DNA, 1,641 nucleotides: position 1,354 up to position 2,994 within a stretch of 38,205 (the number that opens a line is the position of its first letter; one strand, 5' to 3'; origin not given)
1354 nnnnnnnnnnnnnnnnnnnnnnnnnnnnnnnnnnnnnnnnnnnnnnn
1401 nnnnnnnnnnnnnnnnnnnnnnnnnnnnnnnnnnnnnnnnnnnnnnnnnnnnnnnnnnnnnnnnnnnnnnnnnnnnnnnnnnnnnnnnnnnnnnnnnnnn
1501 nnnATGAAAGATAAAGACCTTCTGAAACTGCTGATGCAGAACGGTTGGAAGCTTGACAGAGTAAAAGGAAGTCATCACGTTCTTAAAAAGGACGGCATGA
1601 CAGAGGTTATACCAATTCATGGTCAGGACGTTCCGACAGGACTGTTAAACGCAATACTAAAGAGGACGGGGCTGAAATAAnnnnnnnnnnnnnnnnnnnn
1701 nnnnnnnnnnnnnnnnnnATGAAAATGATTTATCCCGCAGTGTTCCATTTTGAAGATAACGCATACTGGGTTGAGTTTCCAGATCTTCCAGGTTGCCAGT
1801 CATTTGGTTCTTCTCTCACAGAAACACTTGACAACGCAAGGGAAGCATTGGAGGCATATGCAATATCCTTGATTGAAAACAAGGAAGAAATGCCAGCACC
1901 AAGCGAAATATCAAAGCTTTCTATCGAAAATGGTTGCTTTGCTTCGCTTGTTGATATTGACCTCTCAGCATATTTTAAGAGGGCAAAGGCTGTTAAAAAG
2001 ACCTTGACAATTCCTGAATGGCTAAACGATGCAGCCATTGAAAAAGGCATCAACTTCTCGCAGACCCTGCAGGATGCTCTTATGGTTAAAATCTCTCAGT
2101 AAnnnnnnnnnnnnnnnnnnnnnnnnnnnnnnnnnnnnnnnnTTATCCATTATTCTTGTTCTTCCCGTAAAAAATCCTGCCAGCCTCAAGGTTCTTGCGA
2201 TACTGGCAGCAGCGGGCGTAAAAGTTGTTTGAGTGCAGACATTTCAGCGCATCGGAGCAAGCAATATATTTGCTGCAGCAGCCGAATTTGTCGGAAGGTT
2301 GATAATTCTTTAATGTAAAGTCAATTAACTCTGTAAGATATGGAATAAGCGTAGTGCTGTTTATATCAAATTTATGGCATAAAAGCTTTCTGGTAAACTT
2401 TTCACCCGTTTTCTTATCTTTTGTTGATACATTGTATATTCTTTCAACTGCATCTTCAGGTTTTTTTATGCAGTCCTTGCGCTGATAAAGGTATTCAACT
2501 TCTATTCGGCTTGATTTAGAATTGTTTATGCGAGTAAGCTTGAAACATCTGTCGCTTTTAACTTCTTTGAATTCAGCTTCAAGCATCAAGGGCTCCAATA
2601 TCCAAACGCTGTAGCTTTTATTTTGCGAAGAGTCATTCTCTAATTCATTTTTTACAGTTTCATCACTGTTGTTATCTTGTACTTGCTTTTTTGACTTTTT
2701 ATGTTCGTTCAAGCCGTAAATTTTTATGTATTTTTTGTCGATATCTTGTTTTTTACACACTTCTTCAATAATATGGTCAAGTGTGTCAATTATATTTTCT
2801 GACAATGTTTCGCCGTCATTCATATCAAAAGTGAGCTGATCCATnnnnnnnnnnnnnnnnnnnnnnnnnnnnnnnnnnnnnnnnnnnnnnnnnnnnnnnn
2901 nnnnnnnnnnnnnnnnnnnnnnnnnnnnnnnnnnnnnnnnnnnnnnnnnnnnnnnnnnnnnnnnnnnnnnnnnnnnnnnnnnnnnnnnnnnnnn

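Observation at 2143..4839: Repressor-linked lysogeny operon ending in a DEDDh exonuclease with two BRCT domains plus a Cys-rich partner protein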

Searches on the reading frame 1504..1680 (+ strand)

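Call 3: search_protein_families(library=pfam, proteins=[window:1504-1680:+], max_evalue=0.1)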
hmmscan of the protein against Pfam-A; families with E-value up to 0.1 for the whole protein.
window:1504-1680:+ (58 aa): 1 family
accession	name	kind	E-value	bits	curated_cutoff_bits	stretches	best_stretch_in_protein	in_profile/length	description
PF07927.17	HicA_toxin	-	3.4e-17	62.7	27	1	4-57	2-58/58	HicA toxin of bacterial toxin-antitoxin,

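Call 78: search_protein_families(library=padloc, proteins=[window:1504-1680:+], max_evalue=0.001)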
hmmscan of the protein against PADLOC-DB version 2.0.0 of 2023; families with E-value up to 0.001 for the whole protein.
window:1504-1680:+ (58 aa): 0 families

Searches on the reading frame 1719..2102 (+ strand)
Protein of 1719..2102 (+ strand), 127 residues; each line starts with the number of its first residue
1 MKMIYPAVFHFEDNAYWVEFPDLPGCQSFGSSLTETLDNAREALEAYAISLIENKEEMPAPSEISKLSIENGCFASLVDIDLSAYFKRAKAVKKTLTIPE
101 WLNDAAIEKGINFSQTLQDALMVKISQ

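Call 3: search_protein_families(library=pfam, proteins=[window:1719-2102:+], max_evalue=0.1)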
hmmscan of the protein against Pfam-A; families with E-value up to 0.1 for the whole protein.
window:1719-2102:+ (127 aa): 2 families
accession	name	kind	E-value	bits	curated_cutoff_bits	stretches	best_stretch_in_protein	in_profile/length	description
PF15919.11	HicB_lk_antitox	-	4.2e-17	62.9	27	1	5-102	1-100/123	HicB_like antitoxin of bacterial toxin-antitoxin system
PF21748.3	UPF0150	-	7e-05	23.1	27.3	1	12-59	16-64/64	UPF0150-like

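Call 78: search_protein_families(library=padloc, proteins=[window:1719-2102:+], max_evalue=0.001)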
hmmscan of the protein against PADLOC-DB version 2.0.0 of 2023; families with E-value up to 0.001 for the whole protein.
window:1719-2102:+ (127 aa): 0 families

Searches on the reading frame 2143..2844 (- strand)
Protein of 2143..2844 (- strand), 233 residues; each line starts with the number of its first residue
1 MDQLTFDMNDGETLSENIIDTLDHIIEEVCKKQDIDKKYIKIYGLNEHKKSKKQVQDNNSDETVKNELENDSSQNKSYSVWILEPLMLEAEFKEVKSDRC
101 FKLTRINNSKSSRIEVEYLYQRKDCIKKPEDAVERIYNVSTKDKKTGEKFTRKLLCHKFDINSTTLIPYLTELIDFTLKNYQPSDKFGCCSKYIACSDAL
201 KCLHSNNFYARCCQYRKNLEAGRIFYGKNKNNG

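Call 3: search_protein_families(library=pfam, proteins=[window:2143-2844:-], max_evalue=0.1)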
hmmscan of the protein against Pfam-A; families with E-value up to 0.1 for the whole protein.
window:2143-2844:- (233 aa): 1 family
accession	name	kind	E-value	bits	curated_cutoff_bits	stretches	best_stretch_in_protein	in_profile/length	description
PF17651.6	Raco_middle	-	0.051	13.7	26.8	0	9-41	53-85/163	RACo middle region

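Call 5: search_protein_families(library=phrogs, proteins=[window:2143-2844:-], max_evalue=0.01)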
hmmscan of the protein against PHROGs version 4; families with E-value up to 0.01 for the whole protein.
window:2143-2844:- (233 aa): 1 family
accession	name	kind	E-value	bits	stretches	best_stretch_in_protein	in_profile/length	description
phrog_4221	-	DNA, RNA and nucleotide metabolism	0.002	18.5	0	30-79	271-320/325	replication initiation protein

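Call 6: search_protein_families(library=ncbifam, proteins=[window:2143-2844:-], max_evalue=0.01)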
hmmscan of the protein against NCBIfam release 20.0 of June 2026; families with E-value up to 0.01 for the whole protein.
window:2143-2844:- (233 aa): 0 families

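Call 7: search_protein_families(library=padloc, proteins=[window:2143-2844:-], max_evalue=0.01)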
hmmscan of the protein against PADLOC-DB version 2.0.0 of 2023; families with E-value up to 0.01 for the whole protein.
window:2143-2844:- (233 aa): 0 families

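Call 8: find_homologous_proteins(query=window:2143-2844:-)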
Query window:2143-2844:- (233 aa): 123 proteins with E <= 0.001 among 325 candidates; the best 120 are listed.
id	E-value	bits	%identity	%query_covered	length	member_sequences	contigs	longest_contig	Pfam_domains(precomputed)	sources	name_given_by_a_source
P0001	8.5e-133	459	88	100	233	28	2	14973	-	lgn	-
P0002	2.6e-127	441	83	100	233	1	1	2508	-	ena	-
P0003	1.3e-81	292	54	99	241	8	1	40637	-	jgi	-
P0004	2.5e-69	251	52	100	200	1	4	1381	-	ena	-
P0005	1.9e-67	245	51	99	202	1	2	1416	-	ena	-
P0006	2.1e-58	216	52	91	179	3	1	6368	-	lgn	-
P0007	1.5e-57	213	46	99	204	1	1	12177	-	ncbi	-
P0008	3.3e-49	186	43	99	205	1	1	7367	-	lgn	-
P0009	7.4e-41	158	41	99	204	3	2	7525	-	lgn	-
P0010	6.9e-39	152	40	99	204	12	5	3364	-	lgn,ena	-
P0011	1.5e-38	151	39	99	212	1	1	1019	-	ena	-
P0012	1.7e-27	115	34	99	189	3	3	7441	-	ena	-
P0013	1.2e-25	109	35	97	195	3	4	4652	-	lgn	-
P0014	1.2e-25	109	36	99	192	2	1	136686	-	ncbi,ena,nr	ncbi:MAG: hypothetical protein FWG90_03570 [Oscillospiraceae bacterium]|nr:hypothetical protein [Osc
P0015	8.8e-20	89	58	31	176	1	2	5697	-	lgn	-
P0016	8.6e-19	86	31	99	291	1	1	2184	-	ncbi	ncbi:MAG: BRCT domain-containing protein, partial [Huintestinicola sp.]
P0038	1.4e-13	69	53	31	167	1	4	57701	-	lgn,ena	-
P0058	6.8e-12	64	60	24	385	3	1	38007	PF00929.32,PF16473.12,PF21762.4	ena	-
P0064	2.3e-11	62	54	27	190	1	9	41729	-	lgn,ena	-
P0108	9.1e-9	53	67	19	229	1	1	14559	-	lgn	-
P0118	9.8e-8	50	61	20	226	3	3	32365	-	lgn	-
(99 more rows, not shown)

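Call 9: search_dna_similar(query=window:2143-2844:-, collection=phages, mode=protein, max_evalue=0.001)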
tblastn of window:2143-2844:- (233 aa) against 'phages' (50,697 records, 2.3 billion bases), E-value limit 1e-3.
No match.

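Call 12: find_encoding_contigs(protein=P0003, flank=8000, max_places=3)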
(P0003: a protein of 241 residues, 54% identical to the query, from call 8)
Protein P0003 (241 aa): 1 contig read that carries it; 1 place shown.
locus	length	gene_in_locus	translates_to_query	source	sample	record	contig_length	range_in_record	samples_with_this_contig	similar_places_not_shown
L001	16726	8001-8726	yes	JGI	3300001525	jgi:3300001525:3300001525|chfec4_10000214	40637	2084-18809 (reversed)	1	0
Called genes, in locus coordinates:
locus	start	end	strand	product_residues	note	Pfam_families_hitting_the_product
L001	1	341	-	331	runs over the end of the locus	PF11300:DUF3102 (weak)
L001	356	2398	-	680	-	PF14284:PcfJ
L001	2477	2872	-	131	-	-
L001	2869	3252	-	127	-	-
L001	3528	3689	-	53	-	-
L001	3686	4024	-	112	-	-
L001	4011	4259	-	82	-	-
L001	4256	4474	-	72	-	-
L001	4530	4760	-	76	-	PF13443:HTH_26, PF13518:HTH_28 (weak), PF01381:HTH_3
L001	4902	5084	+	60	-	-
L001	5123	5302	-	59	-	-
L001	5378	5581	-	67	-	-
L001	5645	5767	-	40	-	-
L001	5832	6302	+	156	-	PF01381:HTH_3, PF13443:HTH_26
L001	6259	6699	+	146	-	-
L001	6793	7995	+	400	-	PF00929:RNase_T, PF00533:BRCT (faint)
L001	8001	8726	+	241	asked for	-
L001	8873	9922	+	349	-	PF00589:Phage_integrase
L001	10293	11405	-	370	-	PF14659:Phage_int_SAM_3, PF00589:Phage_integrase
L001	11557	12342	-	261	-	-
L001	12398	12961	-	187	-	-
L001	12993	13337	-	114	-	PF12844:HTH_19 (weak), PF01381:HTH_3, PF13443:HTH_26, PF07022:Phage_CI_repr (weak)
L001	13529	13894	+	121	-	PF02498:Bro-N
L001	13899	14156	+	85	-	-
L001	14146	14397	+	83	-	-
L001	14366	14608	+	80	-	-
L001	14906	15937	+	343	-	PF01051:Rep3_N, PF21205:Rep3_C (weak)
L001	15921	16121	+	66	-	-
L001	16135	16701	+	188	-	PF00929:RNase_T, PF13482:RNase_H_2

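Call 13: find_encoding_contigs(protein=P0014, flank=8000, max_places=3)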
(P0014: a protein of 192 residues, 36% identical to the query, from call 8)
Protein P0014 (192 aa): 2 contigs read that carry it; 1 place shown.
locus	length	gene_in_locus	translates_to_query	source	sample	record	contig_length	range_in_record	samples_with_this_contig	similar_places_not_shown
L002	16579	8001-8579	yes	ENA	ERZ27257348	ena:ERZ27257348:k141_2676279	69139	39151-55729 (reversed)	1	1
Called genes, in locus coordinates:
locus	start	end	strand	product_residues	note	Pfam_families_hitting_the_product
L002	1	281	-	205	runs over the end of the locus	PF03354:TerL_ATPase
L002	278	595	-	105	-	-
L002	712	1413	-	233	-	-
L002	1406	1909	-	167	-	-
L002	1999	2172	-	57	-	-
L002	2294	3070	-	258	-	PF23343:REP_ORF2-G2P (weak)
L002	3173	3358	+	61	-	PF07927:HicA_toxin (weak)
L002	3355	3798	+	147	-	PF15919:HicB_lk_antitox, PF15970:HicB-like_2 (weak)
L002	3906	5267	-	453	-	PF02195:ParB_N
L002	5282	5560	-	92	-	-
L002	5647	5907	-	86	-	-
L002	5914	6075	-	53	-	-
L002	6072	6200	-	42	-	-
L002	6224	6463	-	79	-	-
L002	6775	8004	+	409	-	PF00929:RNase_T, PF00533:BRCT (faint)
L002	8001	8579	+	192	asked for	-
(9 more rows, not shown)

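Call 14: find_encoding_contigs(protein=P0058, flank=8000, max_places=3)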
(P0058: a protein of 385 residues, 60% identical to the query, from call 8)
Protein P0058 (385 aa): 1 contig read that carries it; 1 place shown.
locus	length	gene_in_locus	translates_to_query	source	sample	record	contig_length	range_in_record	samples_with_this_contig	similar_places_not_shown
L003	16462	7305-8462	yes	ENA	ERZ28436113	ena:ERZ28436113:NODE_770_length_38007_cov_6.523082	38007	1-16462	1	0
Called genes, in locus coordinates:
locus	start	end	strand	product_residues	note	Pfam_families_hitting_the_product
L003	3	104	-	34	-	?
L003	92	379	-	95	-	PF22253:DUF6948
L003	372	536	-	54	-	-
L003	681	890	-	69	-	-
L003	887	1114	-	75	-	-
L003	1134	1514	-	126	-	-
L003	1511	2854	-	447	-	PF02195:ParB_N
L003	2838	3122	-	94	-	-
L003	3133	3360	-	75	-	-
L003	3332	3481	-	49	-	-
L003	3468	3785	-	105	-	-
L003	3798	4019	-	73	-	-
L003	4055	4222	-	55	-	-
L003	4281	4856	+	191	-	-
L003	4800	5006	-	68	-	-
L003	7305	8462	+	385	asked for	PF00929:RNase_T, PF16473:Rv2179c-like (faint), PF21762:DEDDh_C (weak)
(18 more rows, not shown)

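Call 15: find_encoding_contigs(protein=P0038, flank=8000, max_places=3)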
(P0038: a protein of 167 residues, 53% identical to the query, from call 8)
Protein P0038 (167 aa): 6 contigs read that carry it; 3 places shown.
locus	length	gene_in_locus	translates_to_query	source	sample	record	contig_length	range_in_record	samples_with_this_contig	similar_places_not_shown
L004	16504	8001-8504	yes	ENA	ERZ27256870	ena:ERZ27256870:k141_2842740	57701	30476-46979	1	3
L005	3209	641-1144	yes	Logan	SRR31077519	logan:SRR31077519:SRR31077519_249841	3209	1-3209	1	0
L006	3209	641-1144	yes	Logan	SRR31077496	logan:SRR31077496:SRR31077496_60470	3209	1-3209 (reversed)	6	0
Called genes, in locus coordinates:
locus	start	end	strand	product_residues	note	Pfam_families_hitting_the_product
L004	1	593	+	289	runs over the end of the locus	-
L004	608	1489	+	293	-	PF19597:TrbL_4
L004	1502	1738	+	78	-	-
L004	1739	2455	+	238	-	-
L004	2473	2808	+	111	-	-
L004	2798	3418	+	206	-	PF26593:TraC-like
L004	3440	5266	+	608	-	PF19044:P-loop_TraG, PF01935:DUF87 (weak), PF12846:AAA_10 (weak)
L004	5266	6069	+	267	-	PF01551:Peptidase_M23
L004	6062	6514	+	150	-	-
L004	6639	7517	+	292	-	-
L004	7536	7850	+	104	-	-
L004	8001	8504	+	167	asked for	-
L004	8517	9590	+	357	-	PF00929:RNase_T, PF01612:DNA_pol_A_exo1 (weak), PF00533:BRCT (weak)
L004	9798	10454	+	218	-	-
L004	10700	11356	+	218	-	-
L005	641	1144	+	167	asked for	-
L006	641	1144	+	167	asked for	-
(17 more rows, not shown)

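Call 16: find_encoding_contigs(protein=P0064, flank=8000, max_places=3)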
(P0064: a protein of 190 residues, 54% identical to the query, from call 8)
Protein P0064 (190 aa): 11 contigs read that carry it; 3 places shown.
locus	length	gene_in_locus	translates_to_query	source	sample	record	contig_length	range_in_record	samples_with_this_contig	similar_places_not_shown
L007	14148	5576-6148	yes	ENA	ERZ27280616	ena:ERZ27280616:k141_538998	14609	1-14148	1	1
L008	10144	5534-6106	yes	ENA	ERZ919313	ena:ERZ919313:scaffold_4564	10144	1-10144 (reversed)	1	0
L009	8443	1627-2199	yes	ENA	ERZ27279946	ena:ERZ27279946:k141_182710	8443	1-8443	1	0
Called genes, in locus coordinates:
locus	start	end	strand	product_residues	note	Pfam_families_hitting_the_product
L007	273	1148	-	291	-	PF08239:SH3_3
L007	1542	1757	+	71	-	PF04070:DUF378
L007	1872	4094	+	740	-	PF13802:Gal_mutarotas_2, PF01055:Glyco_hydro_31_2nd, PF21365:Glyco_hydro_31_3rd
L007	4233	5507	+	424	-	PF00929:RNase_T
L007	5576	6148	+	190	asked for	-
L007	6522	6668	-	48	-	-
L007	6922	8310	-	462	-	PF00465:Fe-ADH (weak), PF13685:Fe-ADH_2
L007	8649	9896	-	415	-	PF09861:Lar_N, PF21113:LarA_C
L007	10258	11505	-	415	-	PF00162:PGK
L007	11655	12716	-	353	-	PF00044:Gp_dh_N (faint), PF02800:Gp_dh_C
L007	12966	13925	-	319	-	PF02779:Transket_pyr, PF02780:Transketolase_C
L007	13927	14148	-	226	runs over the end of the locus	?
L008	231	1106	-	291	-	PF08239:SH3_3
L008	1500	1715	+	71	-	PF04070:DUF378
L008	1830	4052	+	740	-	PF13802:Gal_mutarotas_2, PF01055:Glyco_hydro_31_2nd, PF21365:Glyco_hydro_31_3rd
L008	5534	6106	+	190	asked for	-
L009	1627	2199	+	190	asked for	-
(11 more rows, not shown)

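Call 32: search_protein_families(library=pfam, proteins=[P0108, P0118], max_evalue=0.001)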
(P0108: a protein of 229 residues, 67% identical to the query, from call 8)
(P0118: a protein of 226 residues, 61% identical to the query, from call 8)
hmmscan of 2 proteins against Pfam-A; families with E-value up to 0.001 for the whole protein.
P0108 (229 aa): 0 families

P0118 (226 aa): 0 families

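Call 41: predict_structure(alignment_id=A2)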
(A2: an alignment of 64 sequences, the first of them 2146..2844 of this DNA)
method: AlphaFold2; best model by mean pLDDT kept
length: 233 residues; sequences in the alignment: 64
mean_pLDDT: 85.6   pTM: 0.80
mean pLDDT of the five models: 85.6, 85.3, 84.5, 84.5, 83.5
residues with pLDDT >= 90: 137; 70-90: 55; 50-70: 22; < 50: 19
segments of 3 or more residues with pLDDT < 50: 1-3, 56-58, 60-70
pLDDT, mean of each block of 10 residues (from residue 1): 54 90 97 96 83 52 47 81 94 96 95 97 96 97 95 97 96 97 83 85 89 86 77 55
secondary structure, 60 per line:
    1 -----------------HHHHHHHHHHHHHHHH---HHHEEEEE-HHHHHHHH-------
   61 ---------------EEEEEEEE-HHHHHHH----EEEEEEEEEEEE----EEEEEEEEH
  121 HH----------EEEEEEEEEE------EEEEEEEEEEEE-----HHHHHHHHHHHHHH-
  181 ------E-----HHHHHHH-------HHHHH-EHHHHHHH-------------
elements in order: H18-33 E40-44 H46-53 E76-83 H85-91 E96-107 E112-119 E133-142 E149-160 H166-179 H193-199 H207-211 H214-220

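Call 45: fold_search(model_id=the predicted structure, library=pdb)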
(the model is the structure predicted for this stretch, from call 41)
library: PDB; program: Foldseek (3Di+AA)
matches with E <= 10: 737; with E <= 0.001: 0
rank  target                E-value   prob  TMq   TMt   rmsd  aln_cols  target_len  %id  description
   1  5f93_B                5.5e-02  0.21  0.15  0.10  15.5       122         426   10  Blood group antigen binding adhesin BabA of Helicobacter pylori strain A730 in complex with blood group H Lewis b hexa (released 2016-01-20)
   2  5f8r_B                7.9e-02  0.18  0.15  0.10  14.5       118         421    8  Blood group antigen binding adhesin BabA of Helicobacter pylori strain S831 in complex with blood group H Lewis b hexa (released 2016-01-20)
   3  5f93_A                8.4e-02  0.14  0.16  0.10  16.2       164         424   10  Blood group antigen binding adhesin BabA of Helicobacter pylori strain A730 in complex with blood group H Lewis b hexa (released 2016-01-20)
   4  5f7n_B                1.1e-01  0.15  0.15  0.10  14.8       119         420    8  Blood group antigen binding adhesin BabA of Helicobacter pylori strain 17875 in complex with blood group A Lewis b pen (released 2016-01-20)
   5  4zh7_A                1.2e-01  0.16  0.14  0.08  14.4       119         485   12  Structural basis of Lewisb antigen binding by the Helicobacter pylori adhesin BabA (released 2015-08-19)
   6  5f7y_A                1.3e-01  0.14  0.15  0.10  14.8       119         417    8  Blood group antigen binding adhesin BabA of Helicobacter pylori strain 17875 in complex with blood group A type-1 hexa (released 2016-01-20)
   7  5f7n_A                1.3e-01  0.13  0.15  0.10  14.5       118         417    7  Blood group antigen binding adhesin BabA of Helicobacter pylori strain 17875 in complex with blood group A Lewis b pen (released 2016-01-20)
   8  4zh0                  1.6e-01  0.14  0.14  0.08  14.3       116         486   11  Structure of Helicobacter pylori adhesin BabA determined by SeMet SAD (released 2015-08-19)
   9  8slh                  1.6e-01  0.10  0.11  0.08  14.4       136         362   12  Crystal Structure of Glycine tRNA ligase from Mycobacterium thermoresistibile (AMP bound, hexagonal form) (released 2023-05-03)
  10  6muu_C                1.7e-01  0.12  0.10  0.09  17.0       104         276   12  Cryo-EM structure of Csm-crRNA binary complex in type III-A CRISPR-Cas system (released 2018-12-19)
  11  6muu_D                2.2e-01  0.13  0.10  0.08  16.8        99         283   12  Cryo-EM structure of Csm-crRNA binary complex in type III-A CRISPR-Cas system (released 2018-12-19)
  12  5f7w_B                2.2e-01  0.11  0.15  0.10  14.5       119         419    8  Blood group antigen binding adhesin BabA of Helicobacter pylori strain 17875 in complex with blood group B Lewis b hep (released 2016-01-20)
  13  7z1q                  2.3e-01  0.09  0.12  0.14  15.0       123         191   12  X-ray crystal structure of SLPYL1-E151D mutant with NIO molecules (released 2022-07-13)
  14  8slf_B                2.3e-01  0.08  0.11  0.07  14.7       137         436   14  Crystal Structure of Glycine tRNA ligase from Mycobacterium thermoresistibile (AMP bound) (released 2023-05-03)
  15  7uzw_B                2.8e-01  0.08  0.09  0.11  18.1        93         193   10  Staphylococcus epidermidis RP62a CRISPR effector subcomplex (released 2022-07-06)
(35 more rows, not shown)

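Call 49: fold_search(model_id=the predicted structure, library=viral)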
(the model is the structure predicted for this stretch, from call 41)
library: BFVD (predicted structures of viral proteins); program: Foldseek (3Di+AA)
matches with E <= 10: 769; with E <= 0.001: 0
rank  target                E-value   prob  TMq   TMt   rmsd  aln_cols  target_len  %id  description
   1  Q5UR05                3.8e-02  0.80  0.22  0.23   5.4        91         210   12  Uncharacterized protein L910 [Acanthamoeba polyphaga mimivirus]
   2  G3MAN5                7.8e-02  0.63  0.28  0.40   9.8       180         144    8  Gp494 [Bacillus phage G]
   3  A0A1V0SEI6            8.8e-02  0.14  0.15  0.09  18.6       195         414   11  AAA family ATPase [Indivirus ILV1]
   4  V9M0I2                1.1e-01  0.30  0.17  0.23   6.3        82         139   10  Uncharacterized protein [Vibrio phage VP4B]
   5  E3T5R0                1.2e-01  0.33  0.17  0.11  16.0       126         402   10  non-specific serine/threonine protein kinase [Cafeteria roenbergensis virus (strain BV-PW1)]
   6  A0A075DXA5            1.3e-01  0.63  0.20  0.19  12.9       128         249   13  Uncharacterized protein [Acinetobacter phage vB_AbaP_Acibel007]
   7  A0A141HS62            1.4e-01  0.15  0.15  0.18  18.9       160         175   14  (no name in the UniProt tables at hand)
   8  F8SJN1                1.5e-01  0.33  0.19  0.25  10.6       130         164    8  Uncharacterized protein 356 [Pseudomonas phage PhiPA3]
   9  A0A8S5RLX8            1.7e-01  0.25  0.12  0.20  12.0        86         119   14  AcrIIC2 protein [virus sp. ctn3M15]
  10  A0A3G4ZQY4            1.9e-01  0.23  0.16  0.04  11.0       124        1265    9  DNA-directed RNA polymerase [Barrevirus sp.]
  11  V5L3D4                2.0e-01  0.13  0.14  0.15  14.8        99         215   12  (no name in the UniProt tables at hand)
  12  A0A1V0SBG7            2.3e-01  0.51  0.16  0.07   7.7        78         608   15  DNA-directed RNA polymerase [Catovirus CTV1]
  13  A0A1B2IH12            2.3e-01  0.25  0.19  0.27   6.5        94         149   11  Uncharacterized protein [Erwinia phage vB_EamM_Stratton]
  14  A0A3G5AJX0            2.3e-01  0.08  0.13  0.07  16.8       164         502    5  Uncharacterized protein [Solivirus sp.]
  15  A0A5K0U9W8            2.3e-01  0.06  0.14  0.08  23.9       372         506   12  TATA box binding protein [Yasminevirus sp. GU-2018]
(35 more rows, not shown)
